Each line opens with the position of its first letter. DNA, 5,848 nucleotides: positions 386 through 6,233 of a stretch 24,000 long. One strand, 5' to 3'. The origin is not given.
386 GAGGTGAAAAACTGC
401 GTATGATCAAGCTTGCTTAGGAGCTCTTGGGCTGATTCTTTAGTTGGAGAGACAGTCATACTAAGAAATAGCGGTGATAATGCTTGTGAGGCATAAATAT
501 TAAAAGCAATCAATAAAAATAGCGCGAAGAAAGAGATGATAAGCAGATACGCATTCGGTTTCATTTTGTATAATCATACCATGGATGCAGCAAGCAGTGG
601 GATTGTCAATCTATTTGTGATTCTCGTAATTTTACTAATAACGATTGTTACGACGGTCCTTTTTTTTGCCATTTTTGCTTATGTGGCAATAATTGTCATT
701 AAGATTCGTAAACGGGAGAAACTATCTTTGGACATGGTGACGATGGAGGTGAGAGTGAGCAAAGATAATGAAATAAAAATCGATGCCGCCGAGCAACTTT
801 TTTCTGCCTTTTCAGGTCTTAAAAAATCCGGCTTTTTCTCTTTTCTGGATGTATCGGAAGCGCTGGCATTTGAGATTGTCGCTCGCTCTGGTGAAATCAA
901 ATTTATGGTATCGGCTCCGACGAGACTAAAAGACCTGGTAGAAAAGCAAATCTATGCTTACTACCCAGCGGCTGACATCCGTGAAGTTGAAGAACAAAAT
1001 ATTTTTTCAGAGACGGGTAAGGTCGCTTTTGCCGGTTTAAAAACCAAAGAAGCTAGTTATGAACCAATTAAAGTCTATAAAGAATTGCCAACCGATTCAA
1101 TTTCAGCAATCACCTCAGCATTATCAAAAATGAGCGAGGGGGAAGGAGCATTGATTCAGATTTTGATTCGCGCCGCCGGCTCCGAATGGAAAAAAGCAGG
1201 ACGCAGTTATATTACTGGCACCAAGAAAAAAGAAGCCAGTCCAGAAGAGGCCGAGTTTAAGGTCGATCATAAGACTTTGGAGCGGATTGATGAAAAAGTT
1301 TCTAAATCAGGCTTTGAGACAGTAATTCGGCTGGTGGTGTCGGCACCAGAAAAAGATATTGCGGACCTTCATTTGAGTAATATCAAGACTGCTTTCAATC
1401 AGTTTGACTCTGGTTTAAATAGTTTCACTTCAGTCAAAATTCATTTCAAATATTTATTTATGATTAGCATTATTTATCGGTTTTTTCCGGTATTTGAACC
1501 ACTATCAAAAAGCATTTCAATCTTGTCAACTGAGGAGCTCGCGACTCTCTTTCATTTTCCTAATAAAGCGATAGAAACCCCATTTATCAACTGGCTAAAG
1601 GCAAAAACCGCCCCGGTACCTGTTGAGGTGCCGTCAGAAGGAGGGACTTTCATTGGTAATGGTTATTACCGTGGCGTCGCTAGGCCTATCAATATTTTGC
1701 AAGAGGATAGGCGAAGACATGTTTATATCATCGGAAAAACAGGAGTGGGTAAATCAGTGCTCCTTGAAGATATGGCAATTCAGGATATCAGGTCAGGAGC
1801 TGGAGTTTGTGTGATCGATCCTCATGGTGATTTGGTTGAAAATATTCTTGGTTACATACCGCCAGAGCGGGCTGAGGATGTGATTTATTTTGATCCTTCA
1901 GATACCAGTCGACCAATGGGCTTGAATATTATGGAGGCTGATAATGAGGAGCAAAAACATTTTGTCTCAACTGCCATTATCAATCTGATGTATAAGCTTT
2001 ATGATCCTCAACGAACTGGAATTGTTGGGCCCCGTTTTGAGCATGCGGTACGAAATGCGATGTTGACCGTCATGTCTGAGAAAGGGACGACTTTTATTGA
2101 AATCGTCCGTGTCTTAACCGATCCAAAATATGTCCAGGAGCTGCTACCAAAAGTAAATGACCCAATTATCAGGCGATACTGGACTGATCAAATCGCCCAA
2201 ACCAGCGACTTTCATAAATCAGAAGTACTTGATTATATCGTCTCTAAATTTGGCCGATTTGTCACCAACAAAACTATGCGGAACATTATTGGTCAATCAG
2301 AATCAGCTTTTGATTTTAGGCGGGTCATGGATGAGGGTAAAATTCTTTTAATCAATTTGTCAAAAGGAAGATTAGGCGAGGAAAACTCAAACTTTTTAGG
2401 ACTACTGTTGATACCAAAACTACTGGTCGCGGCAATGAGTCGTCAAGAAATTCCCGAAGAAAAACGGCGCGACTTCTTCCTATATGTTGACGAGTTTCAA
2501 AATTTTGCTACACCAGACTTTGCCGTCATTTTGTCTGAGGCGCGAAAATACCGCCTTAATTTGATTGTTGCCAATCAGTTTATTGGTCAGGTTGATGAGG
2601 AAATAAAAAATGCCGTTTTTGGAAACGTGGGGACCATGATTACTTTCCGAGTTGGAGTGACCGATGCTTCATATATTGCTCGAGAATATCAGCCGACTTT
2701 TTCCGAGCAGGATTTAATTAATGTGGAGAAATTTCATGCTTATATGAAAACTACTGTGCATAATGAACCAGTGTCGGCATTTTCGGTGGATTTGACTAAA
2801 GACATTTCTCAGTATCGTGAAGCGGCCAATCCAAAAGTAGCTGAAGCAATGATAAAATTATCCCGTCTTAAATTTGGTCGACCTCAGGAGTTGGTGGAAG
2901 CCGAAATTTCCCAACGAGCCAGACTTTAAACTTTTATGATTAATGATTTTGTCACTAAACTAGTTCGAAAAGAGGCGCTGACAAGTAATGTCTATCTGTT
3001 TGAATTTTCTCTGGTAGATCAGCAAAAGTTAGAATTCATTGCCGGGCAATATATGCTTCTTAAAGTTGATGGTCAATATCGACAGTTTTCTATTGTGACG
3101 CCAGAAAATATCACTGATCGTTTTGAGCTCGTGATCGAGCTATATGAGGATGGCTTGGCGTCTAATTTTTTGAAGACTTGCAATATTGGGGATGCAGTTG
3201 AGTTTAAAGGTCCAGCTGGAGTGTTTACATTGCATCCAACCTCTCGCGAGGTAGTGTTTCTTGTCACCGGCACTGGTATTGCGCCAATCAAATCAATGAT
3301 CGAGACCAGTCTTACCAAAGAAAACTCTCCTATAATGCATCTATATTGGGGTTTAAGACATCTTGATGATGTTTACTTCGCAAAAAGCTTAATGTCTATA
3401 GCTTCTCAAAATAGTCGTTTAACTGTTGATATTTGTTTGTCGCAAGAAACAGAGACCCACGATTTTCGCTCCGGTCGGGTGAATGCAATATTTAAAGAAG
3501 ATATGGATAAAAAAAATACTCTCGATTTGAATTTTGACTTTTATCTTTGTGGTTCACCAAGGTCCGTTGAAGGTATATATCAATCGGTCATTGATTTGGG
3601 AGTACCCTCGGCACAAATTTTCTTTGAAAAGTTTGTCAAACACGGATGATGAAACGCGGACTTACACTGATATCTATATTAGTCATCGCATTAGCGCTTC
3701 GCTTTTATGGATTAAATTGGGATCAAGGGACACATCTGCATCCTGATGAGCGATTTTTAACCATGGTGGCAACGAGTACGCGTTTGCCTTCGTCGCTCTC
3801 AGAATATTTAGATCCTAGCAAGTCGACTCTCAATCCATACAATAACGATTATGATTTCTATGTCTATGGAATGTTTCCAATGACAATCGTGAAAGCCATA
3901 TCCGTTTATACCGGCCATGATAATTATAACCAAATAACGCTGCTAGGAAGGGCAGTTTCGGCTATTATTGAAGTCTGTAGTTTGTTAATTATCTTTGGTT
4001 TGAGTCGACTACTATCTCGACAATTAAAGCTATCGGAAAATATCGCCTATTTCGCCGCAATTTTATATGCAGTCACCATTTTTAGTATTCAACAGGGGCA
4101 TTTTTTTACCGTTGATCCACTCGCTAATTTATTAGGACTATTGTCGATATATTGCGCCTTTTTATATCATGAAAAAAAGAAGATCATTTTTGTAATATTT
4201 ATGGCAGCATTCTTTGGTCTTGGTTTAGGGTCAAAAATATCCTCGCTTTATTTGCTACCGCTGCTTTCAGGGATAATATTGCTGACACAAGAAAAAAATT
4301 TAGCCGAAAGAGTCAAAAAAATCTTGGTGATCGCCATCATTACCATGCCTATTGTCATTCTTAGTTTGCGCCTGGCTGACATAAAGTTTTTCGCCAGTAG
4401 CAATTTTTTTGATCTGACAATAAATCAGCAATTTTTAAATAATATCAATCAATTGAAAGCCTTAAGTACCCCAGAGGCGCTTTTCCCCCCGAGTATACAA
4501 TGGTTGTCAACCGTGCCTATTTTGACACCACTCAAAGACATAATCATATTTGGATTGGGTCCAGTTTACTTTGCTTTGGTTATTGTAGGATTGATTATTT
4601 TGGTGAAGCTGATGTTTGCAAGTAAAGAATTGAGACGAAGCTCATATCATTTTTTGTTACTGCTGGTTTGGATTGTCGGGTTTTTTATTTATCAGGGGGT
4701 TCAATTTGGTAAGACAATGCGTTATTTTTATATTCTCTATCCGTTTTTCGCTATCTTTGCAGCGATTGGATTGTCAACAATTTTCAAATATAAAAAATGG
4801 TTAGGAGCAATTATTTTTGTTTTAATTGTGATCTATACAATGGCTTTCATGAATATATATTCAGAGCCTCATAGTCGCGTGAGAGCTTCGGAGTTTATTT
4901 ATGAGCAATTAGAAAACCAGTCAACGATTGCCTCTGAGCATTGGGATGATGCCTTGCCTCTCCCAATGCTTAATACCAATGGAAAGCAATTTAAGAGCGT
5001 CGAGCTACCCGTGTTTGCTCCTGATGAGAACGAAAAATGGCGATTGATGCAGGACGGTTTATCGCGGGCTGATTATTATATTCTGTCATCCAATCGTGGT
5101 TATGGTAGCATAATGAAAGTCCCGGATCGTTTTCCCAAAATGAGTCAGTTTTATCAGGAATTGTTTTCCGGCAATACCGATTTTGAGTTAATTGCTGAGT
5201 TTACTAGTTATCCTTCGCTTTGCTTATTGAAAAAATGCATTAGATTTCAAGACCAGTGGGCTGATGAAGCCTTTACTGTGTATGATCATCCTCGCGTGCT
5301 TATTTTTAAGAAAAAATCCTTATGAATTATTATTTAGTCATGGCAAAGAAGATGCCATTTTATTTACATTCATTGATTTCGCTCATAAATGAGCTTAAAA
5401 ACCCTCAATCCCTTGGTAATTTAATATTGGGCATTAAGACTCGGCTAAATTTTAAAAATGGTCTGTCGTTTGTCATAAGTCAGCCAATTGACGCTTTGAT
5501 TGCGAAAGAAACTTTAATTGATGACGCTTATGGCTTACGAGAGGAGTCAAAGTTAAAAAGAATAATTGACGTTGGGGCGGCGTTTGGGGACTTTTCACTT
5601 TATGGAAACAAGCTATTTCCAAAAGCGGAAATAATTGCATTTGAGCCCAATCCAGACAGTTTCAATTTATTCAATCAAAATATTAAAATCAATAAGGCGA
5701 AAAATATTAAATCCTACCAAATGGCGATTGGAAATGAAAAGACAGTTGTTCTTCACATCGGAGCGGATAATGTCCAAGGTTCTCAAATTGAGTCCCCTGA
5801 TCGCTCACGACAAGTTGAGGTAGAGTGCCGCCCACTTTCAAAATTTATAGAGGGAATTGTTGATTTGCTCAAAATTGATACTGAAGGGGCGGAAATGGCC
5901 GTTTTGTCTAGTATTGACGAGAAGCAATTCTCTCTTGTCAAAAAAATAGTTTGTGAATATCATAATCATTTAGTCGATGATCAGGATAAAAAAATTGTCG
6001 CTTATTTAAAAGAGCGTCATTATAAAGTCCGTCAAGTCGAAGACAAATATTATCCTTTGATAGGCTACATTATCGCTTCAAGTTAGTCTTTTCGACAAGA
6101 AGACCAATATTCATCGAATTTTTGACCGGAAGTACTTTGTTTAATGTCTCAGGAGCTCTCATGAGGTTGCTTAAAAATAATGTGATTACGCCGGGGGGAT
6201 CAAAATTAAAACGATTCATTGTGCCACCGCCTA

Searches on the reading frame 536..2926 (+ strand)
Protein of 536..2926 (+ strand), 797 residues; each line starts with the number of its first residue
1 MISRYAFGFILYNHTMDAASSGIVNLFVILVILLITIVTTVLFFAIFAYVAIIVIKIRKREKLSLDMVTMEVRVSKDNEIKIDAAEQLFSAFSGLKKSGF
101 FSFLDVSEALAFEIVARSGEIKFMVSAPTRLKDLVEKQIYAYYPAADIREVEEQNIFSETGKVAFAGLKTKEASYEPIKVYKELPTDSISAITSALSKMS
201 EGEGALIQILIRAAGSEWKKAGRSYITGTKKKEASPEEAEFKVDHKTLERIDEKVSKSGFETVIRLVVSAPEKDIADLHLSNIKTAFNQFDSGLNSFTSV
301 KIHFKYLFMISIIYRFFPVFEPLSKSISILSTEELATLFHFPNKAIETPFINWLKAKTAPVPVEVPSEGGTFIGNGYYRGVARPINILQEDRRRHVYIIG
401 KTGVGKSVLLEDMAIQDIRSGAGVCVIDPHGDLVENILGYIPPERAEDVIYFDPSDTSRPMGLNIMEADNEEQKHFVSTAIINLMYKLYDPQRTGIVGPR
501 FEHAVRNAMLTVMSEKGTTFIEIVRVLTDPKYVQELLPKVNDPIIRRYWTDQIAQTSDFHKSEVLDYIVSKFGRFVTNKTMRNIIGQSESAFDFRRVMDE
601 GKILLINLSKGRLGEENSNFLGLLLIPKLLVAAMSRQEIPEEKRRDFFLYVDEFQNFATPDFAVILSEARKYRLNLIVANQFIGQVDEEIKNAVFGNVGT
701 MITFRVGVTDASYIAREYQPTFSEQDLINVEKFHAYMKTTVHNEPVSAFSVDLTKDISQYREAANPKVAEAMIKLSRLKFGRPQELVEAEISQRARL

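Call 77: search_protein_families(library=pfam, proteins=[window:536-2926:+], max_evalue=0.001)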
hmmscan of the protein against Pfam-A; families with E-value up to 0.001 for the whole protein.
window:536-2926:+ (797 aa): 2 families
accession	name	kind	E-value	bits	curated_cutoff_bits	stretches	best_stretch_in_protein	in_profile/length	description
PF10412.15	TrwB_AAD_bind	-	2.7e-08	33.6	20.5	1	387-736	9-337/387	Type IV secretion-system coupling protein DNA-binding domain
PF01935.23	DUF87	-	8.7e-07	29.7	23.2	1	389-473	19-97/220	Helicase HerA, central domain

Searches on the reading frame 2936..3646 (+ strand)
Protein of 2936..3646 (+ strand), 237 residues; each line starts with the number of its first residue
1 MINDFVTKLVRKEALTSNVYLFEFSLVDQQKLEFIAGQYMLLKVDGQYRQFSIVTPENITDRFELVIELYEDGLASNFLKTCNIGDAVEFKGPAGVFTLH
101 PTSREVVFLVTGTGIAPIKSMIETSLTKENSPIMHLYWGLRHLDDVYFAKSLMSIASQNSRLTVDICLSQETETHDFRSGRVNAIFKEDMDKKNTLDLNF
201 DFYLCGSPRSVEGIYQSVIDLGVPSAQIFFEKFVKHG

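Call 77: search_protein_families(library=pfam, proteins=[window:2936-3646:+], max_evalue=0.001)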
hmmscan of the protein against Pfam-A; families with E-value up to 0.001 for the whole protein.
window:2936-3646:+ (237 aa): 3 families
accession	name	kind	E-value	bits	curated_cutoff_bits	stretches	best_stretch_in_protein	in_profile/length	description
PF00970.30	FAD_binding_6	-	2.1e-17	63.7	21.1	1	8-97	3-97/99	Oxidoreductase FAD-binding domain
PF00175.26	NAD_binding_1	-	9.6e-15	55.6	22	1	109-209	2-102/109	Oxidoreductase NAD-binding domain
PF08030.17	NAD_binding_6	-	0.00011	22.7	22.2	1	105-194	3-100/156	Ferric reductase NAD binding domain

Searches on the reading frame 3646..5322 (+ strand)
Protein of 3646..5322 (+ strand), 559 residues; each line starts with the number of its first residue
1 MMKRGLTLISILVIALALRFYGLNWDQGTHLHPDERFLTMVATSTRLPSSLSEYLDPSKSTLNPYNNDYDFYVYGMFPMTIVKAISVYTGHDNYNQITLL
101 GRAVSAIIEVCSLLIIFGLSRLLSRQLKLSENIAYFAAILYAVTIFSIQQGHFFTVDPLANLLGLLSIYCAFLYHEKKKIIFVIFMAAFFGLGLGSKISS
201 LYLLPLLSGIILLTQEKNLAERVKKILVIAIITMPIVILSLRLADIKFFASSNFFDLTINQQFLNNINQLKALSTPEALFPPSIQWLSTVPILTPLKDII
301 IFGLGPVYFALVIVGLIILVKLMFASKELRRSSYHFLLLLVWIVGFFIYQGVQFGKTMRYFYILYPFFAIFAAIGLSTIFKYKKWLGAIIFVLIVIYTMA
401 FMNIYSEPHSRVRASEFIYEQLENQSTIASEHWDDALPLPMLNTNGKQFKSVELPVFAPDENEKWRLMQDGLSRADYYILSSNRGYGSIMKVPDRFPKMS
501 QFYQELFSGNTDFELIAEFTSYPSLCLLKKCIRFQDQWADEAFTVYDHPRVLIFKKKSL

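Call 77: search_protein_families(library=pfam, proteins=[window:3646-5322:+], max_evalue=0.001)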
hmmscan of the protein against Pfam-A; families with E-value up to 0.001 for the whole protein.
window:3646-5322:+ (559 aa): 2 families
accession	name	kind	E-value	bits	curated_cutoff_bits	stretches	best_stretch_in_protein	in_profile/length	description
PF13231.12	PMT_2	-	2.2e-10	41.4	26.1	1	102-236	25-157/160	Dolichyl-phosphate-mannose-protein mannosyltransferase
PF03901.23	Glyco_transf_22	-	0.00012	21.9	23.8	1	311-429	266-385/414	Alg9-like mannosyltransferase family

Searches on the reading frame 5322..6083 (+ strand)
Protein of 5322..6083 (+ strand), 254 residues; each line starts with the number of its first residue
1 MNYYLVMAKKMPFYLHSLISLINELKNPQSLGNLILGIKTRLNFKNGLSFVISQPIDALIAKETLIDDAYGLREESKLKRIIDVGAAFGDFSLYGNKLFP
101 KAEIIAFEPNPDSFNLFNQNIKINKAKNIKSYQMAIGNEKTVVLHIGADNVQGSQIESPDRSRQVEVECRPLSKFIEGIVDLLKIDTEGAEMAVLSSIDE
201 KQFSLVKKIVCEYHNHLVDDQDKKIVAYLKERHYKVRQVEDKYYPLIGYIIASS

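Call 77: search_protein_families(library=pfam, proteins=[window:5322-6083:+], max_evalue=0.001)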
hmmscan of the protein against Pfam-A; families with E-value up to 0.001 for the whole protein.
window:5322-6083:+ (254 aa): 2 families
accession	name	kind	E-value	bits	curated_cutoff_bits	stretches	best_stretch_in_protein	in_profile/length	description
PF05050.19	Methyltransf_21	-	2.1e-22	80.5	22.7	1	83-235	1-172/173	Methyltransferase FkbM domain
PF02475.24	TRM5-TYW2_MTfase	-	6.2e-06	26.7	28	1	79-131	38-91/164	TRM5/TYW2 methyltransferase domain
